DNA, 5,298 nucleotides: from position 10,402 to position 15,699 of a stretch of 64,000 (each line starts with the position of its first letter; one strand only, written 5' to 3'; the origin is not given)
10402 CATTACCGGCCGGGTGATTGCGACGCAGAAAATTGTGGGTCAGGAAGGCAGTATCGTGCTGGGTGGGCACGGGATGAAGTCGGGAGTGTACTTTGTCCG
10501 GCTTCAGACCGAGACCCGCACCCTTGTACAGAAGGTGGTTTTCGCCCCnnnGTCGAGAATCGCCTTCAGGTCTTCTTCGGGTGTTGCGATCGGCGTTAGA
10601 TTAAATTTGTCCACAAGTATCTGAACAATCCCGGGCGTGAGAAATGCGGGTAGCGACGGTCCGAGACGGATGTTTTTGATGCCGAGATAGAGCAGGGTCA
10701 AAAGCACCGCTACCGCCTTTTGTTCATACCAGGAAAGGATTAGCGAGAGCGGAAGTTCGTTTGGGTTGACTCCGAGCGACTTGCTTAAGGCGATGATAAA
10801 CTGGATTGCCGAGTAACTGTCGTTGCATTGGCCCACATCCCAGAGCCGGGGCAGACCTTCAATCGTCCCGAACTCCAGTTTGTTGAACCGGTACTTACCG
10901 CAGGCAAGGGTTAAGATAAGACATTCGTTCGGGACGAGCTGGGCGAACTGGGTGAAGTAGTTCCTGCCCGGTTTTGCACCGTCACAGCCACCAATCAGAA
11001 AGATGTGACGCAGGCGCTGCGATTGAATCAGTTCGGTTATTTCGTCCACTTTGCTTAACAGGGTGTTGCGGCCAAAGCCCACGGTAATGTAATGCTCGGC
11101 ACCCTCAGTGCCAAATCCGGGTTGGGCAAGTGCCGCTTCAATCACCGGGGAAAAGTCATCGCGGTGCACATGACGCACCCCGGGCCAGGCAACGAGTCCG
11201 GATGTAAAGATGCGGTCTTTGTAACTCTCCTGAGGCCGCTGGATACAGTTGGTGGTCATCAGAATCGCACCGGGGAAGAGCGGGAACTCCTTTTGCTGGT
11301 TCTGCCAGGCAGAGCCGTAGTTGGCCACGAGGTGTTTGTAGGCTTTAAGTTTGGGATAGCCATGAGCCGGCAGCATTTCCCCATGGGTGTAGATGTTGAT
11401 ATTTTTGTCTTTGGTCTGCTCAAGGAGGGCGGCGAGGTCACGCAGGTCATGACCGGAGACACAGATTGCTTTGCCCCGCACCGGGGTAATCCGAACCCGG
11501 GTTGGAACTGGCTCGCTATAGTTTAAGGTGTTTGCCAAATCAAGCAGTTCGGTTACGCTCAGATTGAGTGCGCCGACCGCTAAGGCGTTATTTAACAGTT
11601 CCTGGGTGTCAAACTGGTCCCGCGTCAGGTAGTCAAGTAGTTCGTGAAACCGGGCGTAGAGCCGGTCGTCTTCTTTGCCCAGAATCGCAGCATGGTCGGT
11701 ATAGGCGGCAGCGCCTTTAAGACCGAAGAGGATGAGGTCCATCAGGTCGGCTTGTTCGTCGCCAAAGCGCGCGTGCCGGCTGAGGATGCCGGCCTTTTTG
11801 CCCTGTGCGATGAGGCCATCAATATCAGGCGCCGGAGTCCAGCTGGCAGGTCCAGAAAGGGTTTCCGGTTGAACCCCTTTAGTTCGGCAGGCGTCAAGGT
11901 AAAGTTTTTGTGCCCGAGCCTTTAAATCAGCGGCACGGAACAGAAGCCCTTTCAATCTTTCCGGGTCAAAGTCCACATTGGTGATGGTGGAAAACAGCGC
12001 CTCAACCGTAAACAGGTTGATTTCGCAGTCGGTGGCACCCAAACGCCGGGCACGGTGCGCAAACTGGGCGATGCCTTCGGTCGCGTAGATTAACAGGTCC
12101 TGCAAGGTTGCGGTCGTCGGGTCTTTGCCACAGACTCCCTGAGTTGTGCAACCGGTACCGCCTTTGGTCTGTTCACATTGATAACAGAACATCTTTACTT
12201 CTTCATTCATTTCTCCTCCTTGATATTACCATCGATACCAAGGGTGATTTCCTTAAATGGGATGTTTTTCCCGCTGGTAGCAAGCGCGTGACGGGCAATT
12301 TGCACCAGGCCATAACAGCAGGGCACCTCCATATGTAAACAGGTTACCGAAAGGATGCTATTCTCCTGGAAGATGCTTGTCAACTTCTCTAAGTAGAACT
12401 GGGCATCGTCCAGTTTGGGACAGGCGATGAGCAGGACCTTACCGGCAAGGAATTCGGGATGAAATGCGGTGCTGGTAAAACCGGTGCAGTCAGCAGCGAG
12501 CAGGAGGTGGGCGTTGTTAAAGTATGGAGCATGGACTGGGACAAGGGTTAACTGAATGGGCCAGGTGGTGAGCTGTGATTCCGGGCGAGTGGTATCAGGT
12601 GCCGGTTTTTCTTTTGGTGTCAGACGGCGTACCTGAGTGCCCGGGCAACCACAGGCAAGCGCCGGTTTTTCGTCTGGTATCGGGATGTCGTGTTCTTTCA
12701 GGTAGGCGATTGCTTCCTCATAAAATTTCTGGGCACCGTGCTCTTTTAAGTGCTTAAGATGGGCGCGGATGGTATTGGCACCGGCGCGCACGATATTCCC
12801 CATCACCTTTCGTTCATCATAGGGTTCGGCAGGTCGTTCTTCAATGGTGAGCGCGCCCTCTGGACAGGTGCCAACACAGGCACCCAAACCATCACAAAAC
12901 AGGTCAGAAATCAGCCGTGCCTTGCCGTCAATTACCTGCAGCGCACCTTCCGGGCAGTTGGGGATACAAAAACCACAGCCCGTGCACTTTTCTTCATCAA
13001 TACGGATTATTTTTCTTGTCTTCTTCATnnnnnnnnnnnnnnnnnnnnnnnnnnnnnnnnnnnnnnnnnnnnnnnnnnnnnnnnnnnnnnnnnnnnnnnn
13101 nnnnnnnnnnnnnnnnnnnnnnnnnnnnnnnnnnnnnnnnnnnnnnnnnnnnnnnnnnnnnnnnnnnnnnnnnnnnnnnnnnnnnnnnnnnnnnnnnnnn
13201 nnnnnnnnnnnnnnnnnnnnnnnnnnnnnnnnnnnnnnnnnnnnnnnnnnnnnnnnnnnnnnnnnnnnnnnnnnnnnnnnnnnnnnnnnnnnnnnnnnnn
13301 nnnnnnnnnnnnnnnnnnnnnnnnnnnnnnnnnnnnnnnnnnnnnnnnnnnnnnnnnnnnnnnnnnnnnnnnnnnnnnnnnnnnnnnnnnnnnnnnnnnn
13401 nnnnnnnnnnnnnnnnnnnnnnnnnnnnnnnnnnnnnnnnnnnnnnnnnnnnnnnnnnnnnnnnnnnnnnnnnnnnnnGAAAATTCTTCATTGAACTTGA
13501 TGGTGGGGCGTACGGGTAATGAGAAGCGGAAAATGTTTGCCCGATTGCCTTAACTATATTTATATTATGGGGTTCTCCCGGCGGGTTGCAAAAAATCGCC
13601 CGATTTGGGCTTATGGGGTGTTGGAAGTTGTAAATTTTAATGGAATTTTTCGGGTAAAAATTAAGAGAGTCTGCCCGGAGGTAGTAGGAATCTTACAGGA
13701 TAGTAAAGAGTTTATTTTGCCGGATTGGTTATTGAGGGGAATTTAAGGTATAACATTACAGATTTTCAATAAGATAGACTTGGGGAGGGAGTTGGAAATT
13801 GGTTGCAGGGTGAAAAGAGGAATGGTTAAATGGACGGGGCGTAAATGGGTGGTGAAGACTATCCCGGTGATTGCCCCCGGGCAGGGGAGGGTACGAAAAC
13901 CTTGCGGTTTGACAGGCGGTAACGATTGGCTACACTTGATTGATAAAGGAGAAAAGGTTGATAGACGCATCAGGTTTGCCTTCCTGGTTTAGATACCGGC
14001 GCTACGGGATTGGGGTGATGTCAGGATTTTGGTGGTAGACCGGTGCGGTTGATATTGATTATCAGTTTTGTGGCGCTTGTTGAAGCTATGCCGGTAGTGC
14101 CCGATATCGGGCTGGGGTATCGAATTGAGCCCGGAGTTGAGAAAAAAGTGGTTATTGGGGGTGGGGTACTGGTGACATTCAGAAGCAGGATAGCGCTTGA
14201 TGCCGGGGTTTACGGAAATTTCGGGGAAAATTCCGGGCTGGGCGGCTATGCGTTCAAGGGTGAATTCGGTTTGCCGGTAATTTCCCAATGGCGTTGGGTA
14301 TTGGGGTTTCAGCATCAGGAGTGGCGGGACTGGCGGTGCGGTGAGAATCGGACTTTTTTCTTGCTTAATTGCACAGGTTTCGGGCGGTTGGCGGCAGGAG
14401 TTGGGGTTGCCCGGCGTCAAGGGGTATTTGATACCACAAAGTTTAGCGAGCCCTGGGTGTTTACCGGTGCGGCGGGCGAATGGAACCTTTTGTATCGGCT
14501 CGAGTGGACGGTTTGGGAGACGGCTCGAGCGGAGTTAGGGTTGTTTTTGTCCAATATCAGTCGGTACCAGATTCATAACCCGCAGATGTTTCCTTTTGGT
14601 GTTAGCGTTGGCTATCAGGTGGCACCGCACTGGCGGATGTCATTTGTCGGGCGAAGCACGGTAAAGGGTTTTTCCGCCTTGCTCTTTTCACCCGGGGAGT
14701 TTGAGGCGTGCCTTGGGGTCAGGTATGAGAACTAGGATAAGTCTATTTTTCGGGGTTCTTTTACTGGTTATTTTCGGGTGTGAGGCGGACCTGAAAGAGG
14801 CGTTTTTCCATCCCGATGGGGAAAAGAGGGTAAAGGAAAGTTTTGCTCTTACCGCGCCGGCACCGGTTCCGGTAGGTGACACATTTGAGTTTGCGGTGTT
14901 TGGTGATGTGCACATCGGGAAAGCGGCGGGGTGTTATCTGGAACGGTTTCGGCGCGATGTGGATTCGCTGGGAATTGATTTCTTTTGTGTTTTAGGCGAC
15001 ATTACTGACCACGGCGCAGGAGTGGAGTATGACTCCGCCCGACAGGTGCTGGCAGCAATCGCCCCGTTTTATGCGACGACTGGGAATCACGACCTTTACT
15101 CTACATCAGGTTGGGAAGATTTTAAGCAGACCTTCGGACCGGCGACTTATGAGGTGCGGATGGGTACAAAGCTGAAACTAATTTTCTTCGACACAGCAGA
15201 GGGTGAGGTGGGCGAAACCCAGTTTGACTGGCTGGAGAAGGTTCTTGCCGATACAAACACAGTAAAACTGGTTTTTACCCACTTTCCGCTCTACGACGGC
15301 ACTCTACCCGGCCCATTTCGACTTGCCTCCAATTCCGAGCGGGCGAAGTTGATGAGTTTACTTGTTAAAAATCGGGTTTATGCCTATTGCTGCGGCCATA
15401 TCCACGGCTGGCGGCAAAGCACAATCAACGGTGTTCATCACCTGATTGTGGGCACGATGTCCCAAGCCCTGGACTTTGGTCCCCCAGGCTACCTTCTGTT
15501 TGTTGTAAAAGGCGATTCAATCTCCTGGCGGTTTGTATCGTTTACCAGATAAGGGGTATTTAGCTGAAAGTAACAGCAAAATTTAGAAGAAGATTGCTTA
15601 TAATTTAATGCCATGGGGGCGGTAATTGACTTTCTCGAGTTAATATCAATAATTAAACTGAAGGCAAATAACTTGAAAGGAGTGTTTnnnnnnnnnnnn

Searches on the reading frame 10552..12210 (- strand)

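Call 79: search_protein_families(library=pfam, proteins=[window:10552-12210:-], max_evalue=0.00001)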
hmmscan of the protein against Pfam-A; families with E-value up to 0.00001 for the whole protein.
window:10552-12210:- (553 aa): 1 family
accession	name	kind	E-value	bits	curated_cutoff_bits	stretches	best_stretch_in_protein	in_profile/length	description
PF03063.25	Prismane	-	3.2e-149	498.3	27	1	7-549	1-513/513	Prismane/CO dehydrogenase family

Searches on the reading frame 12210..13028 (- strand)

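Call 79: search_protein_families(library=pfam, proteins=[window:12210-13028:-], max_evalue=0.00001)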
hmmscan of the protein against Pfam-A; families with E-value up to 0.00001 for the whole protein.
window:12210-13028:- (273 aa): 7 families
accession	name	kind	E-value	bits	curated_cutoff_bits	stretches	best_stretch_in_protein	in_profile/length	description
PF00037.32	Fer4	-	3.6e-12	46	21.1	1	8-30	1-23/24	4Fe-4S binding domain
PF12837.12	Fer4_6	-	8.3e-10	38.6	25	1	7-30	1-24/24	4Fe-4S binding domain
PF13237.11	Fer4_10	-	2.6e-09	37.3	25.5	1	8-56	2-53/53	4Fe-4S dicluster domain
PF12838.12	Fer4_7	-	2.9e-08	34.5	27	0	3-29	26-52/52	4Fe-4S dicluster domain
PF14697.11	Fer4_21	-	2e-07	31.4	35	1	9-60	2-57/59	4Fe-4S dicluster domain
PF13187.11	Fer4_9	-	5.3e-07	30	27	1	14-59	1-51/52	4Fe-4S dicluster domain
PF12797.12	Fer4_2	-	1.3e-06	28.4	24.5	0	7-27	2-22/22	4Fe-4S binding domain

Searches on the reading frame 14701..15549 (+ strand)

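Call 79: search_protein_families(library=pfam, proteins=[window:14701-15549:+], max_evalue=0.00001)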
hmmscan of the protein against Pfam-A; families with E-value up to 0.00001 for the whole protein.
window:14701-15549:+ (283 aa): 2 families
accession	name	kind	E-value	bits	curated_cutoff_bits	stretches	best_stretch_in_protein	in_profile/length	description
PF00149.33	Metallophos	-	8.7e-17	62.6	21.5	1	64-235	3-189/191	Calcineurin-like phosphoesterase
PF12850.12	Metallophos_2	-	1.3e-09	38.6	27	1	64-270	3-152/154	Calcineurin-like phosphoesterase superfamily domain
